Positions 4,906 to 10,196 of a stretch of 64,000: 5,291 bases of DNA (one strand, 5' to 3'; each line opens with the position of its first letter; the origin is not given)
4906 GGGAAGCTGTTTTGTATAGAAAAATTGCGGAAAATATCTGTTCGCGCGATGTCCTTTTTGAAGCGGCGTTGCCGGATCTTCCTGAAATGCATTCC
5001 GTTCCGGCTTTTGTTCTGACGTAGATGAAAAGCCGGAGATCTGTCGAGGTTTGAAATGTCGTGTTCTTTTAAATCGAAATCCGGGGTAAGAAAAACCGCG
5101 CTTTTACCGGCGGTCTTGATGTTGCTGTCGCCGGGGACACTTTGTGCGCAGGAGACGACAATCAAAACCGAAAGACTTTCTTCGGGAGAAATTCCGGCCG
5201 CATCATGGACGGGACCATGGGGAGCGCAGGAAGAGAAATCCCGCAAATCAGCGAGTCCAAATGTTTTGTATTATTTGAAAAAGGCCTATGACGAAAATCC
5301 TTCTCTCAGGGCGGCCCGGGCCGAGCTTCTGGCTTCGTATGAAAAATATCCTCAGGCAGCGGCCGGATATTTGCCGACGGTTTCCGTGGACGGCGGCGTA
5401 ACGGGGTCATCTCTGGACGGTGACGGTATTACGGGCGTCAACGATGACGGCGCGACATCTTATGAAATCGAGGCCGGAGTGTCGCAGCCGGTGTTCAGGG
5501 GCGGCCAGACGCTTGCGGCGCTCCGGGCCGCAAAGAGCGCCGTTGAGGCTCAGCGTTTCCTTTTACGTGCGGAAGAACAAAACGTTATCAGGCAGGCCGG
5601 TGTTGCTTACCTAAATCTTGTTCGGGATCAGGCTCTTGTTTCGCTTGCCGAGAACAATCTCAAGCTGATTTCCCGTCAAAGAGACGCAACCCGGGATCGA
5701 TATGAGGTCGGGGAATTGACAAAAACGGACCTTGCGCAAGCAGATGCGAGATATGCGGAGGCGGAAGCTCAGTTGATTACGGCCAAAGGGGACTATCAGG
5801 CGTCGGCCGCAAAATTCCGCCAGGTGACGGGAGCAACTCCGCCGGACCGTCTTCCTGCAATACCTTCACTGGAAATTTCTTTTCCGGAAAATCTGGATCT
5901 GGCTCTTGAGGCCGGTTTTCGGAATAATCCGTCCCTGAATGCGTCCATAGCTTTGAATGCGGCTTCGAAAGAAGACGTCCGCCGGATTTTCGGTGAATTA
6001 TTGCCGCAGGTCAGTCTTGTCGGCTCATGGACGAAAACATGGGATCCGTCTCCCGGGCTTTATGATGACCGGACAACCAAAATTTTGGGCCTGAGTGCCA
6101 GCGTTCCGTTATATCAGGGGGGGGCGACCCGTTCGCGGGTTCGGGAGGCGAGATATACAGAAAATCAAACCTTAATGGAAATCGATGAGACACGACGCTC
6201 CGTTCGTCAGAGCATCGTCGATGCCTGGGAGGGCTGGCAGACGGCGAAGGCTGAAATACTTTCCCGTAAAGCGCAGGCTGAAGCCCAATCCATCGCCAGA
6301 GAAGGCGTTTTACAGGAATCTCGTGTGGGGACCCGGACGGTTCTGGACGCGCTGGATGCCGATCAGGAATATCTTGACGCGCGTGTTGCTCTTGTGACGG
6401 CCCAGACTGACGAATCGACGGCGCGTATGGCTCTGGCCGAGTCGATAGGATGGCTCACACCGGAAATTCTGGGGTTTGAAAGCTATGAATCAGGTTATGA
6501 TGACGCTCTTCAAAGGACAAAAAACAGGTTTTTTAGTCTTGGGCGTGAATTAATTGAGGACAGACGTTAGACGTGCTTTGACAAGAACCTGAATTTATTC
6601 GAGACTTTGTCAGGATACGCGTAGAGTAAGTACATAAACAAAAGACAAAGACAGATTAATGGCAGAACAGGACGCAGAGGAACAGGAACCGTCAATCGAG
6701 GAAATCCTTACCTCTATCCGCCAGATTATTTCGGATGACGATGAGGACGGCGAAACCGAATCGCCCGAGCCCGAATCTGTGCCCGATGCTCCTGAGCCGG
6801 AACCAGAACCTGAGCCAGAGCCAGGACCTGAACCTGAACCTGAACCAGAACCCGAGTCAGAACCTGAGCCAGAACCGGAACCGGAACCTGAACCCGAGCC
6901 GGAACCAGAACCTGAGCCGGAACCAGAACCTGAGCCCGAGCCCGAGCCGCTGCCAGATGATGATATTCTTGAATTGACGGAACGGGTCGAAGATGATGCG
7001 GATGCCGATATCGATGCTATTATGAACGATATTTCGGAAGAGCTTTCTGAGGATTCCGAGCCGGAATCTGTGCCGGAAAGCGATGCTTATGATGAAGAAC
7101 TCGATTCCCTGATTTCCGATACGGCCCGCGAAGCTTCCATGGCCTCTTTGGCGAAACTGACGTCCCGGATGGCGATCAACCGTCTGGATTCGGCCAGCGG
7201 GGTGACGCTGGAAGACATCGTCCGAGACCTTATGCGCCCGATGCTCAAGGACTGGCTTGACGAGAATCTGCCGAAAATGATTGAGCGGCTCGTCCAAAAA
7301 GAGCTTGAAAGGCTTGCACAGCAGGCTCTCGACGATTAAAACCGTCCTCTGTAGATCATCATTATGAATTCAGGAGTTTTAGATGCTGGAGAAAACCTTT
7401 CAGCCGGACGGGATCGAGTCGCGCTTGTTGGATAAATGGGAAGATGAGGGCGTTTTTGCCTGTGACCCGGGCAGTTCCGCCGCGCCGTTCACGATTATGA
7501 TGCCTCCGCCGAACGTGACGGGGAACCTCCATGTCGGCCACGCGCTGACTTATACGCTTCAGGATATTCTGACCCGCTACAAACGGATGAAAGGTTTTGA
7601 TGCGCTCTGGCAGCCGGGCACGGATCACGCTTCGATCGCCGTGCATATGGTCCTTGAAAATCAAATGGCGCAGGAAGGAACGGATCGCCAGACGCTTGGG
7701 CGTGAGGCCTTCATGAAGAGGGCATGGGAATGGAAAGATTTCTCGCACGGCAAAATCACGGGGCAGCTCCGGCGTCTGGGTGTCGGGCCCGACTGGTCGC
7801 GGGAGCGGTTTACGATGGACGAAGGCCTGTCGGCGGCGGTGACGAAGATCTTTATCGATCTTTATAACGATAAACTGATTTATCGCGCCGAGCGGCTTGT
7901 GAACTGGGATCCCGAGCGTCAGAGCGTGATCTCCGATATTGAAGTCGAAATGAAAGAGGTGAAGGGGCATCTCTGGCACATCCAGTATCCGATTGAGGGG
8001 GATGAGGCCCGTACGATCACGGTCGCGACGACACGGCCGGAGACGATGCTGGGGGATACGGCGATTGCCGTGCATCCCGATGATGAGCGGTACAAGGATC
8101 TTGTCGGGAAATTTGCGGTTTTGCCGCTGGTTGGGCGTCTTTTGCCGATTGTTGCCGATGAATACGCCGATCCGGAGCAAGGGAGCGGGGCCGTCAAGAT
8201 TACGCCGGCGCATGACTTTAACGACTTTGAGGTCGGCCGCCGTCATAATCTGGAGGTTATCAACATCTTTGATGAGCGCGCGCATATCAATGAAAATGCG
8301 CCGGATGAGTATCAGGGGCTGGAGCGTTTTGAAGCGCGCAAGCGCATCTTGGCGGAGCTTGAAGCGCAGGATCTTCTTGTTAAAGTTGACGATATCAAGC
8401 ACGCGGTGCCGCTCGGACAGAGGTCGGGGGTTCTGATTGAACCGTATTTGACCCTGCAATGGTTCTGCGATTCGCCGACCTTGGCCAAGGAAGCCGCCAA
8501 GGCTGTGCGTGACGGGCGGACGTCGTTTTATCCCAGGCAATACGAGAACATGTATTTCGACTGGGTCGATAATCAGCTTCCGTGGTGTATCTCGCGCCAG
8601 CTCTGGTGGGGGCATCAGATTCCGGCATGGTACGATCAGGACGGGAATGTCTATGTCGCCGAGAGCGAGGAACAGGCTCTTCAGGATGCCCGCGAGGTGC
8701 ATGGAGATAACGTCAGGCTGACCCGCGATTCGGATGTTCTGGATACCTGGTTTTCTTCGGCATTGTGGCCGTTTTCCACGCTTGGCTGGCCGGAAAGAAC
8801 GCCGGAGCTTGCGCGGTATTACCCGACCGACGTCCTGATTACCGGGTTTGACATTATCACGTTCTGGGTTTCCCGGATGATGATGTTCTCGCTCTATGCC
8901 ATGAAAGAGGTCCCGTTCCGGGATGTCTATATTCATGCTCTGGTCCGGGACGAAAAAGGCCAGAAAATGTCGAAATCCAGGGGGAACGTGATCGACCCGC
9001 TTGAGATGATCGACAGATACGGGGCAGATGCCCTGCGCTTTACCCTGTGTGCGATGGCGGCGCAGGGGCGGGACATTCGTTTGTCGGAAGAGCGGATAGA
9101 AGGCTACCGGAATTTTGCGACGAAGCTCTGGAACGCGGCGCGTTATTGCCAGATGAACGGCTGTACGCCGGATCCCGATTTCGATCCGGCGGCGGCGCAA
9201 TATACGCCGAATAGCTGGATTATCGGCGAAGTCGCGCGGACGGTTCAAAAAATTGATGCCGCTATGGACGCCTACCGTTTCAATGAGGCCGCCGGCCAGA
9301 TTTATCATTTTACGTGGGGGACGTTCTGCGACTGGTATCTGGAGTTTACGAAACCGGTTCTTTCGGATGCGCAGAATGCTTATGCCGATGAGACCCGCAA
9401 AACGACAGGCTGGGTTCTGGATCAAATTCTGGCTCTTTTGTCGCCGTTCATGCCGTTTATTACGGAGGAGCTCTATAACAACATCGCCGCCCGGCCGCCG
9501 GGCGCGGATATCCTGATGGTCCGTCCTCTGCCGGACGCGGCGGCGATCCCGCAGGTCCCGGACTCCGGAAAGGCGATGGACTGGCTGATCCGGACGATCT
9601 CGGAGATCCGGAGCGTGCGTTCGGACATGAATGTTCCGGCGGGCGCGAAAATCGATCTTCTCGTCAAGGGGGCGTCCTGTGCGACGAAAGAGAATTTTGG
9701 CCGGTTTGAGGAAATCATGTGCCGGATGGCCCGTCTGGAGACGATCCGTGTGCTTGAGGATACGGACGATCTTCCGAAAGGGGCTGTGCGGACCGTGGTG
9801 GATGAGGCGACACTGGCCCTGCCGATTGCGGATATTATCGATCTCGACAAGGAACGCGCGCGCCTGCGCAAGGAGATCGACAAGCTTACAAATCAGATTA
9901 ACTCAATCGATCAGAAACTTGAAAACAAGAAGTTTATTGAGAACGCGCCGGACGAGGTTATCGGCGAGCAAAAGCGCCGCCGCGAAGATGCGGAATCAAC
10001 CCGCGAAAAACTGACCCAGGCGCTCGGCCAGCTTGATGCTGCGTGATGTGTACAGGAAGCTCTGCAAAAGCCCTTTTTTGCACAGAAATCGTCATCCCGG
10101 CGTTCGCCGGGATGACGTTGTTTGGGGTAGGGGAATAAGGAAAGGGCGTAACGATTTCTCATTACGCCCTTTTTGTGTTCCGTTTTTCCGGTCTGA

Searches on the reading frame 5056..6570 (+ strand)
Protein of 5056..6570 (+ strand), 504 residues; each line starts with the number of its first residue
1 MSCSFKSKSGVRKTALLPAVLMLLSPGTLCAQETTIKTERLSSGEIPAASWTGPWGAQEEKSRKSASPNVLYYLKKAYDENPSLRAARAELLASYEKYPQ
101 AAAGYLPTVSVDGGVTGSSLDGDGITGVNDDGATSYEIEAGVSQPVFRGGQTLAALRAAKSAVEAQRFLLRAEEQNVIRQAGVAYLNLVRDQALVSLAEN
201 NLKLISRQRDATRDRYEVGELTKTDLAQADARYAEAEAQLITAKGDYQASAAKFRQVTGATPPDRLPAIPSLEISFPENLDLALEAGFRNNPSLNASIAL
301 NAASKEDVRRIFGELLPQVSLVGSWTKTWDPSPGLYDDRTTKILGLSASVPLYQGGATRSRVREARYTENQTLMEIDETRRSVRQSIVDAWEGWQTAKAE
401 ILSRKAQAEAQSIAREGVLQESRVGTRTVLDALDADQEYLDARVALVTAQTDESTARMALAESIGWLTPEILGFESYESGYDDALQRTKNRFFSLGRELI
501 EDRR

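Call 17: search_protein_families(library=pfam, proteins=[window:5056-6570:+], max_evalue=0.0001)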
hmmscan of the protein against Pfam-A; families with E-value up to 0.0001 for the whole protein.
window:5056-6570:+ (504 aa): 1 family
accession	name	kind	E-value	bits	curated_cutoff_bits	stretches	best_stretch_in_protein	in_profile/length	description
PF02321.23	OEP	-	5.7e-66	222.3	22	2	74-259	5-187/187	Outer membrane efflux protein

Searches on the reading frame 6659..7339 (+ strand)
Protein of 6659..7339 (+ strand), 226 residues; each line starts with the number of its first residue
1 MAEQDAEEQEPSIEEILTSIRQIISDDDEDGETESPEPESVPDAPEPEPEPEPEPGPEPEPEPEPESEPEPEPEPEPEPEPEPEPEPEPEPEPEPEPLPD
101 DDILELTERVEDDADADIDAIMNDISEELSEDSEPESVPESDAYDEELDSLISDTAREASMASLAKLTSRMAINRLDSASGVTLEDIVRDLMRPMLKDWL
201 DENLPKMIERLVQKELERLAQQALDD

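Call 17: search_protein_families(library=pfam, proteins=[window:6659-7339:+], max_evalue=0.0001)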
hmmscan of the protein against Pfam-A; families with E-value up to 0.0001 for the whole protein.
window:6659-7339:+ (226 aa): 2 families
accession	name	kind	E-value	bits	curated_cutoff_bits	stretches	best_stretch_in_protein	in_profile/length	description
PF10691.14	DUF2497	-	2.5e-24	86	27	1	149-221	1-75/75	Protein of unknown function (DUF2497)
PF05887.16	Trypan_PARP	-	1.9e-05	25.1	100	0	43-97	57-111/134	Procyclic acidic repetitive protein (PARP)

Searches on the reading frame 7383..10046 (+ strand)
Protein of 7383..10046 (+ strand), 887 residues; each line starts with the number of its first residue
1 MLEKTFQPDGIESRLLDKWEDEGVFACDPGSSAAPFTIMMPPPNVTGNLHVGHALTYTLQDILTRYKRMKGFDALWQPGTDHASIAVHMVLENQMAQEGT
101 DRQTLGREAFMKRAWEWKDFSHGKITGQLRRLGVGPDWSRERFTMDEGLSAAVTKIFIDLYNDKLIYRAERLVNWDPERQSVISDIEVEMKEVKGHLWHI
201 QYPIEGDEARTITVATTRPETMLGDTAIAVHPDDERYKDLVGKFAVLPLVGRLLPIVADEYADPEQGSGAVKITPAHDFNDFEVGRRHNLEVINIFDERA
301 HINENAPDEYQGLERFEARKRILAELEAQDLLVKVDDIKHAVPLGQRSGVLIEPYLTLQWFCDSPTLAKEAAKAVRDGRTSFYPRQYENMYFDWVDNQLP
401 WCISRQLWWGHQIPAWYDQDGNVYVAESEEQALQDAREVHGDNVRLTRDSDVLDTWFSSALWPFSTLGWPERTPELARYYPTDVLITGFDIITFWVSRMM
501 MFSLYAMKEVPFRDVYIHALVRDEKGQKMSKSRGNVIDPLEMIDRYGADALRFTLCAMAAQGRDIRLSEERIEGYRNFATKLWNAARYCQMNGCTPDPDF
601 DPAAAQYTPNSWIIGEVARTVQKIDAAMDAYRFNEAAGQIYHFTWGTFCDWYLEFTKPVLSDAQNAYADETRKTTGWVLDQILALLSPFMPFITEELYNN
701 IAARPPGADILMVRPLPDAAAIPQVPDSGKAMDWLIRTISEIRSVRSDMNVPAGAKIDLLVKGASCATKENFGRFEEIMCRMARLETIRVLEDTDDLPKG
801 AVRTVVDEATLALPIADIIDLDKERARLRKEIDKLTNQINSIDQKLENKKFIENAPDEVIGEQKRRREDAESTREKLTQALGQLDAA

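Call 17: search_protein_families(library=pfam, proteins=[window:7383-10046:+], max_evalue=0.0001)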
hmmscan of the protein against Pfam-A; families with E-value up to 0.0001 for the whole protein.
window:7383-10046:+ (887 aa): 6 families
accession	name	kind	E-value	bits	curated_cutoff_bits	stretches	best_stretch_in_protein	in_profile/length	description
PF00133.28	tRNA-synt_1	-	1e-137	459.7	22.7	1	15-568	2-414/414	tRNA synthetases class I (I, L, M and V)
PF08264.19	Anticodon_1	-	8.2e-36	123.5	25.1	1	611-758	2-145/148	Anticodon-binding domain of tRNA ligase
PF09334.17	tRNA-synt_1g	-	1.5e-21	77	20.1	2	507-573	307-372/391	tRNA synthetases class I (M)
PF10458.14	Val_tRNA-synt_C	-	2.6e-17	63.3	25.9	1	820-884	1-65/66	Valyl tRNA synthetase tRNA binding arm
PF13603.12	tRNA-synt_1_2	-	5.6e-09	36.2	25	1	242-300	86-144/185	Leucyl-tRNA synthetase, editing domain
PF01406.26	tRNA-synt_1e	-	2.6e-06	27.5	27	0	506-572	231-296/301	tRNA synthetases class I (C) catalytic domain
